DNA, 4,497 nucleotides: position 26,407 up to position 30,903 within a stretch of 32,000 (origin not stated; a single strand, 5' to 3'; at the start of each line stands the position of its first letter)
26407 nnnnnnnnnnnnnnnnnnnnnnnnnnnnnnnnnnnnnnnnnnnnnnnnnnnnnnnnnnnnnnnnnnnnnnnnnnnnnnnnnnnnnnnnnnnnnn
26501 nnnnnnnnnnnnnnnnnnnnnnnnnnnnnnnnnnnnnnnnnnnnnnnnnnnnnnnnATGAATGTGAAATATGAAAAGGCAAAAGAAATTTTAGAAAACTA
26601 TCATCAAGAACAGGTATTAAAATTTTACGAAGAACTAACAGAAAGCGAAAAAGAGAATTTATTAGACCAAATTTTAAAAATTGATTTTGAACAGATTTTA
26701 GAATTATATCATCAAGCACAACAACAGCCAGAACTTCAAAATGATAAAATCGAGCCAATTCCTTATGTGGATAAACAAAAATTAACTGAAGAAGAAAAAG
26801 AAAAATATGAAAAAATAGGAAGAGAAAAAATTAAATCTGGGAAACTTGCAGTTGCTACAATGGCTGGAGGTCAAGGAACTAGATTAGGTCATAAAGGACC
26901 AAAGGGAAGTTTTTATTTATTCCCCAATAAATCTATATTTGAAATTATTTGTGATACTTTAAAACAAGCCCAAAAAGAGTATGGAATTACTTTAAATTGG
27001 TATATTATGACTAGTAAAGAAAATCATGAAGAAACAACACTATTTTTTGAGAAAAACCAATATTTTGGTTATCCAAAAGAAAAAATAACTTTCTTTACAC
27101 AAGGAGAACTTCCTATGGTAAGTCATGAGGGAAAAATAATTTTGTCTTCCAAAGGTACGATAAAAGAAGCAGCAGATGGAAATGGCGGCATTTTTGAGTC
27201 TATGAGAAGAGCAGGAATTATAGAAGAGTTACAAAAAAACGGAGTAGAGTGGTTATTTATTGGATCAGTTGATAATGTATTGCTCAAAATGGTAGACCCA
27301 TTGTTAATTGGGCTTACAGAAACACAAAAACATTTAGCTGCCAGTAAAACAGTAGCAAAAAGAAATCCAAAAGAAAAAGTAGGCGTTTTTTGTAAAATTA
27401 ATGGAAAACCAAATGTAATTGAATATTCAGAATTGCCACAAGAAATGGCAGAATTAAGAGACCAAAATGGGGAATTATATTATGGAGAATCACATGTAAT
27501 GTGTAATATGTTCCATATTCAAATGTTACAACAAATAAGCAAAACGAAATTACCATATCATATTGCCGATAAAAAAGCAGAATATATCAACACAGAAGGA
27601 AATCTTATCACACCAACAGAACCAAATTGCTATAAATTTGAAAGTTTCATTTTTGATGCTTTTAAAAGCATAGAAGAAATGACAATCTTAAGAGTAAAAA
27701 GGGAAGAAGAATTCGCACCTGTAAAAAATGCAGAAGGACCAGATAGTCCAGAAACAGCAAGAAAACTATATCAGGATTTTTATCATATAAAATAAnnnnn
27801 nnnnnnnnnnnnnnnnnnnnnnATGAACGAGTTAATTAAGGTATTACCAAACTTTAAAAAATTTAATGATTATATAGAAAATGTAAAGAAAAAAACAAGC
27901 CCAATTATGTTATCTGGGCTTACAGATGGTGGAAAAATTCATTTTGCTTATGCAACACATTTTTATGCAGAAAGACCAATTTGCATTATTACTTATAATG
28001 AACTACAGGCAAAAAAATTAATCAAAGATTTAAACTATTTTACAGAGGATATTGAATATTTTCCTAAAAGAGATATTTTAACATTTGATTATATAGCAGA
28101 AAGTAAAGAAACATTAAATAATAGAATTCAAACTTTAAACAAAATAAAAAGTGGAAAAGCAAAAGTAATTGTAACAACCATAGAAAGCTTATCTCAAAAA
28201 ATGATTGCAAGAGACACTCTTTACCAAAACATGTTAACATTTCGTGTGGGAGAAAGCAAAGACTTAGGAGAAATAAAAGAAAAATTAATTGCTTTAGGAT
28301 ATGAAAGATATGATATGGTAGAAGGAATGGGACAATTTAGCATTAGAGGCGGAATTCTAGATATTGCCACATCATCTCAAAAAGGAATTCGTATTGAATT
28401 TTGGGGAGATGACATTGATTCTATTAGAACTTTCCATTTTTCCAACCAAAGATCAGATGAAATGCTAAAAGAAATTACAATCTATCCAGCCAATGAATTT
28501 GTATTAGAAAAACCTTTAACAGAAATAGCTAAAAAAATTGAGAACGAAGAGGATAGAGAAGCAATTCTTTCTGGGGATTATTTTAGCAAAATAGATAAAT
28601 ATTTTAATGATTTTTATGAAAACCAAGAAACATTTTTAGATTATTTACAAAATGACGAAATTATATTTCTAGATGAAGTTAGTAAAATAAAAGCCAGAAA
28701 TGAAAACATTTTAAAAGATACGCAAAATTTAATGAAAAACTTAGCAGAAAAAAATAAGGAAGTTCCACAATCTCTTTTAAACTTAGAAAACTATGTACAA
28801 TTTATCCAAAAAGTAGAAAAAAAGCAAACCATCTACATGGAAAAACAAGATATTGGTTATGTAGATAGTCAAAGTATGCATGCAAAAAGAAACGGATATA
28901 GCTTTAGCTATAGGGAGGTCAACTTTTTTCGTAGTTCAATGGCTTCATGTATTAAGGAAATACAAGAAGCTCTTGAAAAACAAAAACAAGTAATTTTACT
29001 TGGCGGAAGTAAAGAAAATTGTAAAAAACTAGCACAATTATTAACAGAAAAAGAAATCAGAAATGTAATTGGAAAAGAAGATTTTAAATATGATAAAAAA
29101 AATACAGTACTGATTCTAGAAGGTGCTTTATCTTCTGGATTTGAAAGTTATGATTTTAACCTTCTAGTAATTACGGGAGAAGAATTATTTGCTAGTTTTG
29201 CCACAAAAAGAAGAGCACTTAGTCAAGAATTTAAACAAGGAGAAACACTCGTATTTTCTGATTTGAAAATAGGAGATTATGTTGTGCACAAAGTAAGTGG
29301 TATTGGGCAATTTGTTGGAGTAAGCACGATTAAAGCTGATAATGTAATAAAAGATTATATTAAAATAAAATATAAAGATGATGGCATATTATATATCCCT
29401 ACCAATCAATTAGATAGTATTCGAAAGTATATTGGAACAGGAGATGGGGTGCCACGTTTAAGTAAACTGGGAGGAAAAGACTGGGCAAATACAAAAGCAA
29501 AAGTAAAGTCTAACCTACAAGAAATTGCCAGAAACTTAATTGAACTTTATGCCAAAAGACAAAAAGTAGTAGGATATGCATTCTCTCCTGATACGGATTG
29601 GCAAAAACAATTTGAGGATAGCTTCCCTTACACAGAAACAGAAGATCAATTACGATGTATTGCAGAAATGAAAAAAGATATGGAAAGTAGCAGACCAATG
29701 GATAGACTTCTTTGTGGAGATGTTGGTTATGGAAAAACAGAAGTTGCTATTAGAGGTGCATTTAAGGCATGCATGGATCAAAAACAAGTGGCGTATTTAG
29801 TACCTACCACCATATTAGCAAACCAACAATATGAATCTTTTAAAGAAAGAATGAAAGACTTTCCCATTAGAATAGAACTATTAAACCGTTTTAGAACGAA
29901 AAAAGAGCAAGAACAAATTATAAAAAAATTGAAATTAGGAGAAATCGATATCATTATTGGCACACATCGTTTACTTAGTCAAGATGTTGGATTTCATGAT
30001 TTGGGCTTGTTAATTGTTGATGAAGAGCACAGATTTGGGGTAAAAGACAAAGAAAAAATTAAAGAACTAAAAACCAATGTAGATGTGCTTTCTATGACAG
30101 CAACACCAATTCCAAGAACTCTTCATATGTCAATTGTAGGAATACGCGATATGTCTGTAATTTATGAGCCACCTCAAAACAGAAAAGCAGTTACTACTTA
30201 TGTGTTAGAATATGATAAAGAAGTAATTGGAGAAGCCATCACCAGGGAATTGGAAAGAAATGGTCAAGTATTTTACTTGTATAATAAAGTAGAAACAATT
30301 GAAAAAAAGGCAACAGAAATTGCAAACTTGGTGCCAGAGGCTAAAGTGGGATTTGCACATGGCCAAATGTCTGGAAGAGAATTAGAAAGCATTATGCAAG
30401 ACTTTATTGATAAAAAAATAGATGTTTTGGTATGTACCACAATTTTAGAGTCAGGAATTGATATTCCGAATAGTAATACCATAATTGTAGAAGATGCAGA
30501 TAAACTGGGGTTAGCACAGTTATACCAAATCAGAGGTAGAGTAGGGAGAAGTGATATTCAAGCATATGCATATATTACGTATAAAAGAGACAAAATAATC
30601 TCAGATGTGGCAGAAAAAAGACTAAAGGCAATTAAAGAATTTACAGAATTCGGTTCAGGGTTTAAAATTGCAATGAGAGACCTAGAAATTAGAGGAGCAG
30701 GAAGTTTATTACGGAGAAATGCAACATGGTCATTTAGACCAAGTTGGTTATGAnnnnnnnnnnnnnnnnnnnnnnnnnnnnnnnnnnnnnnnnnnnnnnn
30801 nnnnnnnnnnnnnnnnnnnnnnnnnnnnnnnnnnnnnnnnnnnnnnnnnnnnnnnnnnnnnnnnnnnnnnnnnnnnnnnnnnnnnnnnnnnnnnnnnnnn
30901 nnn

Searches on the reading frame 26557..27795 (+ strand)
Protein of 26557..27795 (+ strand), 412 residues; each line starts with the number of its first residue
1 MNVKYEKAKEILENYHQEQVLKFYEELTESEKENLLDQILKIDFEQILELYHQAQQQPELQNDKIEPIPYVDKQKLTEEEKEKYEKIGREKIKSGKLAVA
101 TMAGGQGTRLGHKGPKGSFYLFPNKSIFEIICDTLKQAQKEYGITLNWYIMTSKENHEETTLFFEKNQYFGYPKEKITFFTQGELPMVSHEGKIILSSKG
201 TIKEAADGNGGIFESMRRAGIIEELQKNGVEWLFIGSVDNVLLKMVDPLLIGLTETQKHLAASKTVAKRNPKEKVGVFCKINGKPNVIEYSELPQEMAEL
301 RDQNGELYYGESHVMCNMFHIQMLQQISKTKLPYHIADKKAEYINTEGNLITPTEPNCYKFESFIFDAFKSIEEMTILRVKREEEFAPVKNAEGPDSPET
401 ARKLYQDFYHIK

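Call 30: search_protein_families(library=pfam, proteins=[window:26557-27795:+])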
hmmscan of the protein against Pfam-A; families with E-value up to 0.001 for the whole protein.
window:26557-27795:+ (412 aa): 1 family
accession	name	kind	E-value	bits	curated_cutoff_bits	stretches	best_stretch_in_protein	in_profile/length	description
PF01704.24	UDPGP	-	1.5e-47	162.6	22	1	44-393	4-339/413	UTP--glucose-1-phosphate uridylyltransferase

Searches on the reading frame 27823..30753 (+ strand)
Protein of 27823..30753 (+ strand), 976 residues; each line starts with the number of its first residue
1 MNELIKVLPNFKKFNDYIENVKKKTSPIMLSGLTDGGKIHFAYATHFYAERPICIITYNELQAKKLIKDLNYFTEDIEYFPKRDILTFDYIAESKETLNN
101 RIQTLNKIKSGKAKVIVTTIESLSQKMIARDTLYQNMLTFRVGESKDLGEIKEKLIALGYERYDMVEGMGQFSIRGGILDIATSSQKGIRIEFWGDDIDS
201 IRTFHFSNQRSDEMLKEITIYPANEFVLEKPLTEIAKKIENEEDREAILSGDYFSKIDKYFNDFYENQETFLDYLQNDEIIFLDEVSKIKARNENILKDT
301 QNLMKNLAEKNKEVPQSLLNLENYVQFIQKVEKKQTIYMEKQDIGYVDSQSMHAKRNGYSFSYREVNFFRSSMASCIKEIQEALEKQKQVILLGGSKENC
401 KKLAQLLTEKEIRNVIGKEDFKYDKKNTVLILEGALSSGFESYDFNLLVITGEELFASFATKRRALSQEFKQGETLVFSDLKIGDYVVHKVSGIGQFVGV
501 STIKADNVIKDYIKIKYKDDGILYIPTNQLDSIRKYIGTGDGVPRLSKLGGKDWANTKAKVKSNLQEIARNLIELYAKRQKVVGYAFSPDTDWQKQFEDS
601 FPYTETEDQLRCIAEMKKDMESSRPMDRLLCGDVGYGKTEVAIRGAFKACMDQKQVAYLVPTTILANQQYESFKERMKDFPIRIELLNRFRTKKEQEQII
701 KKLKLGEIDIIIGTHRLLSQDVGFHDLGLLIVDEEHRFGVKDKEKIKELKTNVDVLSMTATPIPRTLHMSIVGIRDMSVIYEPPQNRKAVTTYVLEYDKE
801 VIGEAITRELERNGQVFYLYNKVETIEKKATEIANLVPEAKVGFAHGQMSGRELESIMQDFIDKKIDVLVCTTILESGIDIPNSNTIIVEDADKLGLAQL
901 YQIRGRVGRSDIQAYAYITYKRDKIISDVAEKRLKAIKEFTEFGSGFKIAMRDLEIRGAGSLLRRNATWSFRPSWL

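Call 30: search_protein_families(library=pfam, proteins=[window:27823-30753:+])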
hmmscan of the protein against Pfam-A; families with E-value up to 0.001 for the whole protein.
window:27823-30753:+ (976 aa): 5 families
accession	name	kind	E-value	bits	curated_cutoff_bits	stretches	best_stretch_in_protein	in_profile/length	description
PF00270.35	DEAD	-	2.8e-27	95.9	26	1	606-767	1-164/167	DEAD/DEAH box helicase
PF17757.6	UvrB_inter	-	1e-25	90.1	22.9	1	138-226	1-91/91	UvrB interaction domain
PF00271.37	Helicase_C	-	1.8e-23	83.3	23.5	1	806-910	6-109/110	Helicase conserved C-terminal domain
PF02559.22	CarD_TRCF_RID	-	5.6e-18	65.2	23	1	481-537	1-57/57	CarD-like/TRCF RID domain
PF04851.21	ResIII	-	9.2e-12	45.6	22.5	1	608-762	7-162/164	Type III restriction enzyme, res subunit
